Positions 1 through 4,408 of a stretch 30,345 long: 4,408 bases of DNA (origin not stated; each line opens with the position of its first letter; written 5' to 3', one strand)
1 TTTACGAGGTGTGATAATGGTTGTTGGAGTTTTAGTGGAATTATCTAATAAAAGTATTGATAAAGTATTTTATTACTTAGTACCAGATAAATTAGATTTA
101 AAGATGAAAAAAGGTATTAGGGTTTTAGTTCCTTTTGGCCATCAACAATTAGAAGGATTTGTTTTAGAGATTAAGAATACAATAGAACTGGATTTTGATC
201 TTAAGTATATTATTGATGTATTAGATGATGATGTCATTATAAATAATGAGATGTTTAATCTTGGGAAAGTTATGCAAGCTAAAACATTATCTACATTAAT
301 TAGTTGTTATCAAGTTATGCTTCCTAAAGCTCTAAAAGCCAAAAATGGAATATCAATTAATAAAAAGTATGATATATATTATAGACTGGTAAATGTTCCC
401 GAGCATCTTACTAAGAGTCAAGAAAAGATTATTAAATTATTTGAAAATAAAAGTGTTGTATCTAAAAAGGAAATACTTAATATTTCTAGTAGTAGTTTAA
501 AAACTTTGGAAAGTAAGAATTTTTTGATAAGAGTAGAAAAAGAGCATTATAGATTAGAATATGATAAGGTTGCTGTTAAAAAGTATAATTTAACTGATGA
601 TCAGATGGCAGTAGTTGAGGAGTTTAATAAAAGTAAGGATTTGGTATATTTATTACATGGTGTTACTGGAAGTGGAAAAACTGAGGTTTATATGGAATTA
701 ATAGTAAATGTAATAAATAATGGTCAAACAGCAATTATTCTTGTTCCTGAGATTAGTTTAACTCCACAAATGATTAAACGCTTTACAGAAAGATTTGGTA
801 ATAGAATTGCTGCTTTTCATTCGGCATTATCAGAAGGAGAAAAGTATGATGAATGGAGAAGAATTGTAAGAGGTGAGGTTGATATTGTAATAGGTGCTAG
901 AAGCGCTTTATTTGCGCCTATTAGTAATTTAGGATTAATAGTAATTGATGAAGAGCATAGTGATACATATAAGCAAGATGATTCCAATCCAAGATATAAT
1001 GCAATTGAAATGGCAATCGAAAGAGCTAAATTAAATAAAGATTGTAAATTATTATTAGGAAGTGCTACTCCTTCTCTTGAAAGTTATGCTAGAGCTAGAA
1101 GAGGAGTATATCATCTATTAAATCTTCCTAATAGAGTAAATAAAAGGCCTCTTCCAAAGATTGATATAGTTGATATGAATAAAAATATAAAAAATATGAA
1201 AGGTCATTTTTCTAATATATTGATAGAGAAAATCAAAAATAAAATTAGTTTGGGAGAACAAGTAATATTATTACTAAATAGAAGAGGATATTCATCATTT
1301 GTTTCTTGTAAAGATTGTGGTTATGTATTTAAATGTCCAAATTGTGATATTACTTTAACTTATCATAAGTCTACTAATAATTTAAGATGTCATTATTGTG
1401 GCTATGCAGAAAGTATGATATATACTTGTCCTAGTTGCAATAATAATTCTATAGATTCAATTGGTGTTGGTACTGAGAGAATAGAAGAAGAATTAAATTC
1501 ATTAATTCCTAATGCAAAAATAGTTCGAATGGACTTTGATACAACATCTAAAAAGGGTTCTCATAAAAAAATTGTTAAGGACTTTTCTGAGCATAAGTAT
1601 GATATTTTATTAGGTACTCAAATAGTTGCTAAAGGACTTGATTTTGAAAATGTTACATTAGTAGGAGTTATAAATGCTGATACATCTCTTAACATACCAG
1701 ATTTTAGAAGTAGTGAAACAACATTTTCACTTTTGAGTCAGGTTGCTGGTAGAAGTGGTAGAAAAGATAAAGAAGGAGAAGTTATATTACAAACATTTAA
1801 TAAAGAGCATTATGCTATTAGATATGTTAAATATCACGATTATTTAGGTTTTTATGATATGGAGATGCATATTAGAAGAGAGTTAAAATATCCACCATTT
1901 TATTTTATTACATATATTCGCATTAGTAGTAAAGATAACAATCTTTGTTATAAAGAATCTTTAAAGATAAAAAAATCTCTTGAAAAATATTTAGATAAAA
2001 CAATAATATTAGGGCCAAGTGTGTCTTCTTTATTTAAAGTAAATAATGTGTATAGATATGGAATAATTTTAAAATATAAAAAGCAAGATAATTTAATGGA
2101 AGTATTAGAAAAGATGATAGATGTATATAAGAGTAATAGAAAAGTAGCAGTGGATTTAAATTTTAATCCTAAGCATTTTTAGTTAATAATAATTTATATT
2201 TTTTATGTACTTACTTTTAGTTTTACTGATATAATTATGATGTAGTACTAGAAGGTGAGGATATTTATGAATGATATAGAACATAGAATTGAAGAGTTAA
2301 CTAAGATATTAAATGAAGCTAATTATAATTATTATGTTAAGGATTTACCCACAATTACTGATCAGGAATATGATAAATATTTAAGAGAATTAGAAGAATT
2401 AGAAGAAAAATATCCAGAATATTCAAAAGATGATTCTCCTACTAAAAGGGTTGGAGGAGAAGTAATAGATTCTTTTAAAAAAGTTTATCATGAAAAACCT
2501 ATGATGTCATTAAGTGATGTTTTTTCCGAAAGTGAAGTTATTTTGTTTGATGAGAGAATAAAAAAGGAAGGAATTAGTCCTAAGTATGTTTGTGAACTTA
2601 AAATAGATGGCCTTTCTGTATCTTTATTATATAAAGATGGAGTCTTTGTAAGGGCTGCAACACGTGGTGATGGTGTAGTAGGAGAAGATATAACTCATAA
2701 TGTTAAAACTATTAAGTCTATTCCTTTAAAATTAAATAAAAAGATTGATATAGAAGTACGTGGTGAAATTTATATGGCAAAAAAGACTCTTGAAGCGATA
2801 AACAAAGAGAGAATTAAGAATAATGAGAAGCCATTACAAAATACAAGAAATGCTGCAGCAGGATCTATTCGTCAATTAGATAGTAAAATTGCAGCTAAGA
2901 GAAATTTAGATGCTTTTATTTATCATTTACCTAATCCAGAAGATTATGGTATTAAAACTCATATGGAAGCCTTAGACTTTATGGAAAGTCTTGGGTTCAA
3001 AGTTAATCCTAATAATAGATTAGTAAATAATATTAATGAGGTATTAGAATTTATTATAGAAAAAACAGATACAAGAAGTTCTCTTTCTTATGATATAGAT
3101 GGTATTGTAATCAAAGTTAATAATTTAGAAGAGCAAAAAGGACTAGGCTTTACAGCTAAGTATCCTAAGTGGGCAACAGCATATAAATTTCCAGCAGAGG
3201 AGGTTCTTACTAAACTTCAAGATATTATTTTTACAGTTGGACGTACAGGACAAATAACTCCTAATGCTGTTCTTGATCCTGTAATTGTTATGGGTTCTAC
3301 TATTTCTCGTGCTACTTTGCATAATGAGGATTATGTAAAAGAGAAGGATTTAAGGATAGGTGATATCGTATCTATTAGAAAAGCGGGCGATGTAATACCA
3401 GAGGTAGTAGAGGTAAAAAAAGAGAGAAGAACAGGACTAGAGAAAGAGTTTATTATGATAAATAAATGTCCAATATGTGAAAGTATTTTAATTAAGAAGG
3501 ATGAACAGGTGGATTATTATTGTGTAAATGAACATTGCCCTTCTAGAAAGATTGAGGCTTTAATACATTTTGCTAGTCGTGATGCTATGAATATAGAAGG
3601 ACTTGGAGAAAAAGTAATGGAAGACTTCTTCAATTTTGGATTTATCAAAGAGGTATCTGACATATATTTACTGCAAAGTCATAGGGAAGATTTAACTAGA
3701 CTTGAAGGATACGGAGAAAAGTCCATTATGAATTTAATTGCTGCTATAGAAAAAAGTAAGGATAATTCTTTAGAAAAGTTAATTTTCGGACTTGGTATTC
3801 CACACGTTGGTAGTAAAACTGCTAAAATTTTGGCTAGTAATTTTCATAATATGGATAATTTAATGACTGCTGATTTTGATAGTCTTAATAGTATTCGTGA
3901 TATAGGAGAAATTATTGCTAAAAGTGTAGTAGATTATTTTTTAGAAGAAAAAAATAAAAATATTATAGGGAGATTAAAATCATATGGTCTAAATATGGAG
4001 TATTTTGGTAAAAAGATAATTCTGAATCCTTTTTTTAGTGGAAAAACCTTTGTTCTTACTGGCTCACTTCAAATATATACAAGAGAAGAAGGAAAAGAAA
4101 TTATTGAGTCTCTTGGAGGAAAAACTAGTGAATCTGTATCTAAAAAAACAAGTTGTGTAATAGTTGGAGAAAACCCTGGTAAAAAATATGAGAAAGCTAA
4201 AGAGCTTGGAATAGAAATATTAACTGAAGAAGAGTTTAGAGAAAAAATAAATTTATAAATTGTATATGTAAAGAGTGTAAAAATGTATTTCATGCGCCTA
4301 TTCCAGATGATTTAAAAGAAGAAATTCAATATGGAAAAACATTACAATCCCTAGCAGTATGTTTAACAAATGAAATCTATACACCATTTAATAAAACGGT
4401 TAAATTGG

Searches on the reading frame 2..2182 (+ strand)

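Call 55: search_protein_families(library=pfam, proteins=[window:2-2182:+], max_evalue=0.00001)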
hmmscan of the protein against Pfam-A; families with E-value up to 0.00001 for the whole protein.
window:2-2182:+ (726 aa): 6 families
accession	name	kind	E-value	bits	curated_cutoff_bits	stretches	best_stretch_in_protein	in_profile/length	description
PF00270.35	DEAD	-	1.6e-22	80.4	26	1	198-361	1-163/167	DEAD/DEAH box helicase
PF17764.6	PriA_3primeBD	-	2.4e-22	79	22.7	1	10-108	2-96/96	3'DNA-binding domain (3'BD)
PF04851.21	ResIII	-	2e-16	60.7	22.5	1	195-358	2-163/164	Type III restriction enzyme, res subunit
PF18074.6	PriA_C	-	3.2e-16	60.4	26.9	1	632-723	1-95/95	Primosomal protein N C-terminal domain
PF18319.7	Zn_ribbon_PriA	-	2.9e-13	49.9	26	1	445-470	1-26/27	PriA DNA helicase Cys-rich region (CRR) domain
PF00271.37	Helicase_C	-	1.8e-12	47.9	23.5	1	493-588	27-109/110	Helicase conserved C-terminal domain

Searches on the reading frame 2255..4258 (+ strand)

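Call 55: search_protein_families(library=pfam, proteins=[window:2255-4258:+], max_evalue=0.00001)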
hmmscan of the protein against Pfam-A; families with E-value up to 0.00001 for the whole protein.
window:2255-4258:+ (667 aa): 8 families
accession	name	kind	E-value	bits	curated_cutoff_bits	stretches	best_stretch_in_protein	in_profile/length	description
PF01653.23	DNA_ligase_aden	-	4.2e-95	318.5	27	1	73-315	3-253/253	NAD-dependent DNA ligase adenylation domain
PF03120.22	DNA_ligase_OB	-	1.7e-32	111.6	32.9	1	319-394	2-77/79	NAD-dependent DNA ligase OB-fold domain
PF12826.13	HHH_2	-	1.3e-25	89.7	27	1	509-571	2-64/64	Helix-hairpin-helix motif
PF00533.33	BRCT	-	9.5e-21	74.3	21.3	1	592-663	4-76/78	BRCA1 C Terminus (BRCT) domain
PF14520.12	HHH_5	-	3.6e-09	37.4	27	0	513-560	5-53/57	Helix-hairpin-helix domain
PF12738.14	PTCB-BRCT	-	1.5e-07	31.7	22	1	610-657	13-60/63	twin BRCT domain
PF22745.1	Nlig-Ia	-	2.9e-07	31.5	27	1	8-58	2-52/92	DNA ligase-like, N-terminal NAD+-binding domain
PF03119.21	DNA_ligase_ZBD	-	3.1e-07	30.6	25.8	1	404-429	1-26/27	NAD-dependent DNA ligase C4 zinc finger domain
